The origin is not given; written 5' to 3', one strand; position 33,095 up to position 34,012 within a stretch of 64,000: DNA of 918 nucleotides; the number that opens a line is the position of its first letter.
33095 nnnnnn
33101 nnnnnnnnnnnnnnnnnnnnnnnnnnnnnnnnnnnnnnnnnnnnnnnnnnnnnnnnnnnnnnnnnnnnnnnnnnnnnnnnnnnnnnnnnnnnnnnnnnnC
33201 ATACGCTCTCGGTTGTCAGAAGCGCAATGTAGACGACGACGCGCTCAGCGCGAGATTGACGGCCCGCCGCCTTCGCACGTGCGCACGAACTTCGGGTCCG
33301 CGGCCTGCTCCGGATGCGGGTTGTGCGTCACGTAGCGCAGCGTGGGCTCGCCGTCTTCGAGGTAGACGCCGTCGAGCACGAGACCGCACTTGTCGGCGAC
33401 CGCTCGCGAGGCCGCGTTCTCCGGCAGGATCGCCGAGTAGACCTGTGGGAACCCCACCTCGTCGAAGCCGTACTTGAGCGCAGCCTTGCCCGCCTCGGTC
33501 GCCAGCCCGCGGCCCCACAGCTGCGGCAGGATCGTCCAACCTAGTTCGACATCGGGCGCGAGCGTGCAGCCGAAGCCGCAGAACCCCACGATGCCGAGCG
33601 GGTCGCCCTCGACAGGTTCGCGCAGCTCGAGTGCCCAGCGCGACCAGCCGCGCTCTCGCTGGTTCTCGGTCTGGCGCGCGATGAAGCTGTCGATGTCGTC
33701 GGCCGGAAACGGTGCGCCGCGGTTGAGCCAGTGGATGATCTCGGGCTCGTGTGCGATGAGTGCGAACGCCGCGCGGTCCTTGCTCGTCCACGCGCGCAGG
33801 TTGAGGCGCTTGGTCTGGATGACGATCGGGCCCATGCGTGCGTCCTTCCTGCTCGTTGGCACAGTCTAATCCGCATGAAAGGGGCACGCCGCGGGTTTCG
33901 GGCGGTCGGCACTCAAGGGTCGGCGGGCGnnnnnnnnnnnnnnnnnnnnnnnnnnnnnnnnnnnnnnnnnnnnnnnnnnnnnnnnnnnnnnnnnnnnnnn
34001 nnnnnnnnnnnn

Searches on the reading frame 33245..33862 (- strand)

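Call 19: search_protein_families(library=pfam, proteins=[window:33245-33862:-], max_evalue=0.001)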
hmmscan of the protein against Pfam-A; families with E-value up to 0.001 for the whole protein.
window:33245-33862:- (205 aa): 2 families
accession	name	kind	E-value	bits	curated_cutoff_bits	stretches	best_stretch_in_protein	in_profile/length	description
PF13302.13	Acetyltransf_3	-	6.5e-30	105.1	25.4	1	19-161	1-137/138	Acetyltransferase (GNAT) domain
PF00583.31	Acetyltransf_1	-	1.6e-06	28.8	20.7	1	45-160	7-115/116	Acetyltransferase (GNAT) family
